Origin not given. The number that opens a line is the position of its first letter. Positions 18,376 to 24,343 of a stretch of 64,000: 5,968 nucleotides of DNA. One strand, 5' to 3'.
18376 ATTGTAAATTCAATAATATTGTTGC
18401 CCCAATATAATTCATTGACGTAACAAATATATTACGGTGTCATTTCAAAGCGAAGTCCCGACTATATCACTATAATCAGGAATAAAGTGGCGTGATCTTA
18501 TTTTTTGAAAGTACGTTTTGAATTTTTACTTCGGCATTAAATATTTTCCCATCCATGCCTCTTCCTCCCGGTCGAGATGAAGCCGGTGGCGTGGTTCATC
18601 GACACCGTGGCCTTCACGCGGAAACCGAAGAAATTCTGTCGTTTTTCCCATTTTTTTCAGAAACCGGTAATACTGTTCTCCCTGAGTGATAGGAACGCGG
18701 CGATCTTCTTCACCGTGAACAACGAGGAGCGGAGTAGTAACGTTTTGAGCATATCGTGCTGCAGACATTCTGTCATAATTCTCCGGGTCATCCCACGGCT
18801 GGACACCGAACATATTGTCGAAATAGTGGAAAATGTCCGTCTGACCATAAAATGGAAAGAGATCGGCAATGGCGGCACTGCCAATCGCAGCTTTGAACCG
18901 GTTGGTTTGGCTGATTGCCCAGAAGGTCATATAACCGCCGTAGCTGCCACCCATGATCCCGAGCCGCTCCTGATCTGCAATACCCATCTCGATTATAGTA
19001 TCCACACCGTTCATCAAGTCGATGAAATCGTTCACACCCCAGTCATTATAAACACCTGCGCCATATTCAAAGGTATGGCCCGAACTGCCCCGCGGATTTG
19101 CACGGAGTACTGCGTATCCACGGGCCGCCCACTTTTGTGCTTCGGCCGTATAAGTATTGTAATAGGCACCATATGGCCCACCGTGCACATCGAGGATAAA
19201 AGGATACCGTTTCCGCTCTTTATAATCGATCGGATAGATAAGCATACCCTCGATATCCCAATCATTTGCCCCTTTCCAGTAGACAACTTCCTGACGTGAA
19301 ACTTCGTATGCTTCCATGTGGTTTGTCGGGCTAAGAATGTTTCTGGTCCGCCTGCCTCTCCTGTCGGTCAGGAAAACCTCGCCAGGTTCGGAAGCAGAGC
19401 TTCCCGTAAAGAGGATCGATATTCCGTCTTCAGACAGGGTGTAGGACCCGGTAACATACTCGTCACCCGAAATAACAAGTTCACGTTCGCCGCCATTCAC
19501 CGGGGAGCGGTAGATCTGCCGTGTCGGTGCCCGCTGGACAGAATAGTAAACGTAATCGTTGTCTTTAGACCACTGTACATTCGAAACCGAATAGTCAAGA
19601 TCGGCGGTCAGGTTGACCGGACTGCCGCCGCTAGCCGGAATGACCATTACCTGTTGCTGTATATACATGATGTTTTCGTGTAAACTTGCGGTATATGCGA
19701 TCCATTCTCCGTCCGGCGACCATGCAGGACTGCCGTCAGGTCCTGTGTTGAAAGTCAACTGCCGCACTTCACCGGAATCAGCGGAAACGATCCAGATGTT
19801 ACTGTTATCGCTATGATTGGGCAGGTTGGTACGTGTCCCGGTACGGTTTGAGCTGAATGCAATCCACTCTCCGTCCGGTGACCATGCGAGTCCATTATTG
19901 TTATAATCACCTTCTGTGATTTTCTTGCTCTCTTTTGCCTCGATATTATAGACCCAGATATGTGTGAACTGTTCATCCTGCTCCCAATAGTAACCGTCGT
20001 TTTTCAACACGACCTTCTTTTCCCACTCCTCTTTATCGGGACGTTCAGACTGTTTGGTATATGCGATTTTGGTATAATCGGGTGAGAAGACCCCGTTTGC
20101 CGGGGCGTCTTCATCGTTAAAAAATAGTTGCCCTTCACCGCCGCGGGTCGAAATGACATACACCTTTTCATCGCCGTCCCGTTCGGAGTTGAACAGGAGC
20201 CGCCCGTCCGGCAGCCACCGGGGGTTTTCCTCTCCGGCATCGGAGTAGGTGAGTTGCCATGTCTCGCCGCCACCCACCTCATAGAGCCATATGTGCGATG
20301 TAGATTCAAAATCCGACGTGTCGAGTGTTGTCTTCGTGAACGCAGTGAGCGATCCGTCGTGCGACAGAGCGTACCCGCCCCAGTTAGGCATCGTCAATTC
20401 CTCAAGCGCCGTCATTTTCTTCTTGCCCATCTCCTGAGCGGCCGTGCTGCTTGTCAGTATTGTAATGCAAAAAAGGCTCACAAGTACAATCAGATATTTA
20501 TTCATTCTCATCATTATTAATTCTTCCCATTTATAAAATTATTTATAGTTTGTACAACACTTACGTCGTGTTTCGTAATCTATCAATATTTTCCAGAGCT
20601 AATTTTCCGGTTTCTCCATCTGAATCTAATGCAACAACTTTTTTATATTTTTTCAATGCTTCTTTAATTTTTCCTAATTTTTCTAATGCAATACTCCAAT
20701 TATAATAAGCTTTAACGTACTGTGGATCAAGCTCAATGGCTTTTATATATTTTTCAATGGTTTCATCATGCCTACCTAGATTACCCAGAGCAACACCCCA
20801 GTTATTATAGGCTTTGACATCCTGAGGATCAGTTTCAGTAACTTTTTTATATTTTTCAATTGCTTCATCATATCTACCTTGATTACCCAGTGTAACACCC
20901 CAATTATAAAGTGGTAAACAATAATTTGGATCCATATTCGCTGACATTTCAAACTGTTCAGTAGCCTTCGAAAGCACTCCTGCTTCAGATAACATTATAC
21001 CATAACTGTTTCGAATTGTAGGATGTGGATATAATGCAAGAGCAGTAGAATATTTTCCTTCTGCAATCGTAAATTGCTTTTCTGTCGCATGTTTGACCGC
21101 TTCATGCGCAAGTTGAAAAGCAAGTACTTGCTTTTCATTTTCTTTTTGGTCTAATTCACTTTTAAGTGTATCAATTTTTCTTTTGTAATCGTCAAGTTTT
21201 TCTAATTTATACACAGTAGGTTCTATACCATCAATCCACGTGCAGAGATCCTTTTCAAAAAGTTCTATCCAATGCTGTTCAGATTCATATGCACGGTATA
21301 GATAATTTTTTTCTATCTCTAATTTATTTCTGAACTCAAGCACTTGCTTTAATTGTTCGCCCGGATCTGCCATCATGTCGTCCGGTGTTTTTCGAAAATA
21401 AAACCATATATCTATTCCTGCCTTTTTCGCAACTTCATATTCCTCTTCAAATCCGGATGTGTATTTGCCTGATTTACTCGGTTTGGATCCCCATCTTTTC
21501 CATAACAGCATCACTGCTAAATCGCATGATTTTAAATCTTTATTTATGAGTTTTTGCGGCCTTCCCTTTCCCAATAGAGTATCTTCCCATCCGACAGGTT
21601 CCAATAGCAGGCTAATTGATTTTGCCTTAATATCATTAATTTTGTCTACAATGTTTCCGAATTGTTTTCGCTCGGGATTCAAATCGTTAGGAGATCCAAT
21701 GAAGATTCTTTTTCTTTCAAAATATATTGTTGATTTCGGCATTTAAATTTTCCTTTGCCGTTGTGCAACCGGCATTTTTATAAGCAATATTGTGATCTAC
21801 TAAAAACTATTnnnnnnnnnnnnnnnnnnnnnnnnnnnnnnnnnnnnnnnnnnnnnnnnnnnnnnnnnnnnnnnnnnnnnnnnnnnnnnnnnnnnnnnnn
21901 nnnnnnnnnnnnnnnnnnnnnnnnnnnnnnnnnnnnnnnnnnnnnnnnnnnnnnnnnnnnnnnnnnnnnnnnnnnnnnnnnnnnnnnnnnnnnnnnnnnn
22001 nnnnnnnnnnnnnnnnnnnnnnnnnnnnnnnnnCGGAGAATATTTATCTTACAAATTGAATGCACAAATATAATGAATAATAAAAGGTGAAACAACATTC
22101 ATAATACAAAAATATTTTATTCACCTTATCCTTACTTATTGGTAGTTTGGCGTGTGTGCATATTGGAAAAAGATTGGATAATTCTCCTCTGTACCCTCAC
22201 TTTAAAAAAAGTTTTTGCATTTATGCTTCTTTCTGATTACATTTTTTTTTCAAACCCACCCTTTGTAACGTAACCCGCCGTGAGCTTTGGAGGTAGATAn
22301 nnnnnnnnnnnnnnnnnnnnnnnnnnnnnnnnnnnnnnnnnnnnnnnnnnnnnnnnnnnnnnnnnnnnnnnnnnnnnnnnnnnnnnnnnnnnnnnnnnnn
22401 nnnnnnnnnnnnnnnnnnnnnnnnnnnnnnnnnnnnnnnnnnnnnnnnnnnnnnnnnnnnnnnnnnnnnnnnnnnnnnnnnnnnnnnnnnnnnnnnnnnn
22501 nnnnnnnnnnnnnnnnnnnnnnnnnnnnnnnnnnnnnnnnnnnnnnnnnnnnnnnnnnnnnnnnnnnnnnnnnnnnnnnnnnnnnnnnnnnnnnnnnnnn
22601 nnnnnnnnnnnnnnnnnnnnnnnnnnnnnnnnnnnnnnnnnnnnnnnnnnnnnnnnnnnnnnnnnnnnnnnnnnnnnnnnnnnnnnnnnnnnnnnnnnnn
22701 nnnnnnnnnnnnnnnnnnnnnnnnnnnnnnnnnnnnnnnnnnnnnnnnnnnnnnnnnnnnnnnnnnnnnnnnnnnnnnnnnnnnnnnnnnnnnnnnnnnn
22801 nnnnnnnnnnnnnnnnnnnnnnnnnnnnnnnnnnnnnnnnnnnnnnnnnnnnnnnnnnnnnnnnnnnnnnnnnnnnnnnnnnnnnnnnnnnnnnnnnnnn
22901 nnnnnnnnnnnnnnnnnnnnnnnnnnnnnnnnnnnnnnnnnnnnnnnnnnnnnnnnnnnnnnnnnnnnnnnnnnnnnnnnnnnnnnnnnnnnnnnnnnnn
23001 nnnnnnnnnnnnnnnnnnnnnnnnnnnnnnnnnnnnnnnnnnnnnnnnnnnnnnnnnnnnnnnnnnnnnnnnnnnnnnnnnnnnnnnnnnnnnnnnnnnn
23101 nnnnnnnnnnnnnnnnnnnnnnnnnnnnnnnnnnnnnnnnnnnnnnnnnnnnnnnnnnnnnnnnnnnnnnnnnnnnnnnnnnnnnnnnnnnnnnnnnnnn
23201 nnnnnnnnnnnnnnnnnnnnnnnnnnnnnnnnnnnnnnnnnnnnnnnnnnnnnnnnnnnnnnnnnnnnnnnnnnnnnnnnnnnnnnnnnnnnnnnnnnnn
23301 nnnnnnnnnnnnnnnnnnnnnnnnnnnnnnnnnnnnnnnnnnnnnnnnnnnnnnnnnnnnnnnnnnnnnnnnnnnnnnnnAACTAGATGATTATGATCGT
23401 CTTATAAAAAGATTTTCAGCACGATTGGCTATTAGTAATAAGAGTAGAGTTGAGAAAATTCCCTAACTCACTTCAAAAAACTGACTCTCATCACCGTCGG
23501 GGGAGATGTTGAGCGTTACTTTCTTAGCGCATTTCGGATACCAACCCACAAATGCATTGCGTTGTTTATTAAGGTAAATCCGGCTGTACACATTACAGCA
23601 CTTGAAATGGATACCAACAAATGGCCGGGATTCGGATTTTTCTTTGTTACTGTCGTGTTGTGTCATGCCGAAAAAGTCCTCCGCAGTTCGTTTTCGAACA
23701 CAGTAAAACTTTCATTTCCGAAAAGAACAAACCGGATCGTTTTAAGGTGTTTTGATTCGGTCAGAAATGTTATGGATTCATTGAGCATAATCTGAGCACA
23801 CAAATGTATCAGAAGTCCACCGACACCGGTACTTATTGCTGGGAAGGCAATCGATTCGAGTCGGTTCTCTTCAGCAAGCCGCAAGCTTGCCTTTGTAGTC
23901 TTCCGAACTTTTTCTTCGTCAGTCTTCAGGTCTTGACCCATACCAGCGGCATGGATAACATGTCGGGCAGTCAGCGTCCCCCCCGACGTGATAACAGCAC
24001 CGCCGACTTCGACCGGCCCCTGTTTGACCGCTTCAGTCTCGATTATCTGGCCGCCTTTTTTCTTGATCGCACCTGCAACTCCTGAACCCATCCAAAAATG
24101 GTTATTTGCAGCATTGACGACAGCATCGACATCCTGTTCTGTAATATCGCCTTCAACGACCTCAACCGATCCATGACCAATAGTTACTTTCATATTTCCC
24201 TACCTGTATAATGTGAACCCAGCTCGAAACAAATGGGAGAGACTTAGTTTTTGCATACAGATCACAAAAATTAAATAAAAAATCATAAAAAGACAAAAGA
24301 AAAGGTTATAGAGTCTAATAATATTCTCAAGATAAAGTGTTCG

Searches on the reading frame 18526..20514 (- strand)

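Call 8: search_protein_families(library=pfam, proteins=[window:18526-20514:-], max_evalue=0.001)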
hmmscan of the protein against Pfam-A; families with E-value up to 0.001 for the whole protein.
window:18526-20514:- (662 aa): 12 families
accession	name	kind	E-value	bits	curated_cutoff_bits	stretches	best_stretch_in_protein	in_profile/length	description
PF00326.27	Peptidase_S9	-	3.6e-55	187.2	22.6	1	455-659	3-210/213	Prolyl oligopeptidase family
PF07676.18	PD40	-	3.4e-24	84.7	20.9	3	250-276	1-27/38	WD40-like Beta Propeller Repeat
PF20434.5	BD-FAE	-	1.2e-10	41.7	26.8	1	432-616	8-212/215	BD-FAE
PF12146.15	Hydrolase_4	-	5.8e-09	36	27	0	443-549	10-110/239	Serine aminopeptidase, S33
PF00930.27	DPPIV_N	-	1.4e-08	34.3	22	1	160-258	234-328/354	Dipeptidyl peptidase IV (DPP IV) N-terminal region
PF02129.25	Peptidase_S15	-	4.5e-08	33.5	23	1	426-557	10-138/262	X-Pro dipeptidyl-peptidase (S15 family)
PF05448.18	AXE1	-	2.6e-07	30.1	21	1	411-544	59-204/321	Acetyl xylan esterase (AXE1)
PF25174.1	Beta-prop_THOC3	-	1.7e-06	27.7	305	0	186-224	71-109/272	THOC3 beta-propeller domain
PF01738.24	DLH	-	2.3e-06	27.8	21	1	503-654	84-206/217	Dienelactone hydrolase family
PF00561.26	Abhydrolase_1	-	4e-06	27.1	25.8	0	441-560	4-104/245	alpha/beta hydrolase fold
PF00400.38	WD40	-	0.0005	21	27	0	207-224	15-33/39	WD domain, G-beta repeat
PF07859.19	Abhydrolase_3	-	0.00097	19.4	25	0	563-638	138-208/210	alpha/beta hydrolase fold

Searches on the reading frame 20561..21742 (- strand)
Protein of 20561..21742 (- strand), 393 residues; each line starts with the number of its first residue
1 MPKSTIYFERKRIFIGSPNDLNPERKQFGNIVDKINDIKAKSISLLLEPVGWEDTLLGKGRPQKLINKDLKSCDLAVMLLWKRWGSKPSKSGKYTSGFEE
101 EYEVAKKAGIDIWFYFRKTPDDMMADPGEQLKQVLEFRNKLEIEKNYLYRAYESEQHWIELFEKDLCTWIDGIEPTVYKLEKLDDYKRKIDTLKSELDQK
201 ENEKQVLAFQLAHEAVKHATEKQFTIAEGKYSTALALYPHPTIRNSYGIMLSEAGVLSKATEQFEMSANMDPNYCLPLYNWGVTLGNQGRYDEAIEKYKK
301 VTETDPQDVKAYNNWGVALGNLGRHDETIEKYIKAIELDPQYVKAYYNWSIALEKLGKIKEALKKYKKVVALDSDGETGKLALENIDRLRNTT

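Call 8: search_protein_families(library=pfam, proteins=[window:20561-21742:-], max_evalue=0.001)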
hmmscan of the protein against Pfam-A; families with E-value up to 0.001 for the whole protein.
window:20561-21742:- (393 aa): 16 families
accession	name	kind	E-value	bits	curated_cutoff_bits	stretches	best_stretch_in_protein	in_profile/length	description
PF07719.23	TPR_2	-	1.8e-22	77.9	27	2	278-308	4-34/34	Tetratricopeptide repeat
PF00515.34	TPR_1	-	5.3e-22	77.1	27.8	2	309-342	1-34/34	Tetratricopeptide repeat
PF13414.12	TPR_11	-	8.9e-22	77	26.8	2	288-323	7-42/42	TPR repeat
PF13431.12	TPR_17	-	7.8e-17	60.5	24.4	1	332-363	2-33/34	Tetratricopeptide repeat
PF13181.12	TPR_8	-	3.9e-14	52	25.7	0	310-342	2-34/34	Tetratricopeptide repeat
PF13432.12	TPR_16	-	1.4e-10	41.9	32.7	1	279-342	1-64/65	Tetratricopeptide repeat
PF13424.12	TPR_12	-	2.3e-10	41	30.1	1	310-373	4-75/77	Tetratricopeptide repeat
PF13271.11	DUF4062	-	1.3e-08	35.4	24.7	1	12-105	1-82/82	Domain of unknown function (DUF4062)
PF13174.12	TPR_6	-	1.8e-08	34.9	26.3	0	278-307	3-32/33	Tetratricopeptide repeat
PF14559.12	TPR_19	-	3.8e-08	34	25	0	288-327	4-43/68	Tetratricopeptide repeat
PF13428.12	TPR_14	-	7.3e-08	32.8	23.5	0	282-315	8-41/44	Tetratricopeptide repeat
PF24575.1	TPR_Slam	-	4.1e-07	30.8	35.2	0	277-311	49-83/104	Surface lipoprotein assembly modifier, N-terminal TPR repeats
PF13176.12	TPR_7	-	3e-06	27.3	27.9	0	287-309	11-35/36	Tetratricopeptide repeat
PF03704.23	BTAD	-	8.9e-05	23.3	22.1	0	304-371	57-124/146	Bacterial transcriptional activator domain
PF04212.24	MIT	-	0.00031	21.2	30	0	208-236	4-32/66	MIT (microtubule interacting and transport) domain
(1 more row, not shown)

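Call 85: search_protein_families(library=padloc, proteins=[window:20561-21742:-], max_evalue=0.001)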
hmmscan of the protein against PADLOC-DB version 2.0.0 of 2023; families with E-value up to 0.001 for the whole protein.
window:20561-21742:- (393 aa): 2 families
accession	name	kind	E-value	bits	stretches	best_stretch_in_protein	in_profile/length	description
PDLC05050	PDC-S60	-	3.3e-20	70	1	12-206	6-205/906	-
PDLC01172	TPR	-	1.1e-05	22.5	0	283-317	92-126/448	TPR repeats containing protein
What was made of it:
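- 20561..21742 (-): DUF4062-TPR gene inserted between the S9 peptidase and the actin gene. It is a candidate defence gene in a variable hotspot. Pfam (call 8); PADLOC PDC-S60 at 70 bits (call 85).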

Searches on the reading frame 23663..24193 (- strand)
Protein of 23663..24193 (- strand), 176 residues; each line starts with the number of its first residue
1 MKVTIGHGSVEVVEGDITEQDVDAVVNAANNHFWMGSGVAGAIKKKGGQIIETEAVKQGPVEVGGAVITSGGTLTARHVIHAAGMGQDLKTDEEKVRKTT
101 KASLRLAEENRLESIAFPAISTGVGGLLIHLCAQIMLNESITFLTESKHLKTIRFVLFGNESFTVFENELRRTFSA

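Call 8: search_protein_families(library=pfam, proteins=[window:23663-24193:-], max_evalue=0.001)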
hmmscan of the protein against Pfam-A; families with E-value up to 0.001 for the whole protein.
window:23663-24193:- (176 aa): 1 family
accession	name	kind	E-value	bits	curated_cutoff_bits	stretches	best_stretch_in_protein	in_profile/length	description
PF01661.27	Macro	-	1.2e-31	109.5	22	1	26-136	1-118/118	Macro domain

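Call 24: find_encoding_contigs(protein=window:23663-24193:-, flank=6000, max_places=8)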
Protein window:23663-24193:- (176 aa): no gene with exactly this product is on record in the collection.

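Call 85: search_protein_families(library=padloc, proteins=[window:23663-24193:-], max_evalue=0.001)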
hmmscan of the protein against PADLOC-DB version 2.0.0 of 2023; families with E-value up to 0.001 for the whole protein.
window:23663-24193:- (176 aa): 1 family
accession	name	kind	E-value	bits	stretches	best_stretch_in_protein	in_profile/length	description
PDLC02990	DarG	-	2.2e-09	35.3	1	10-127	2-120/329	-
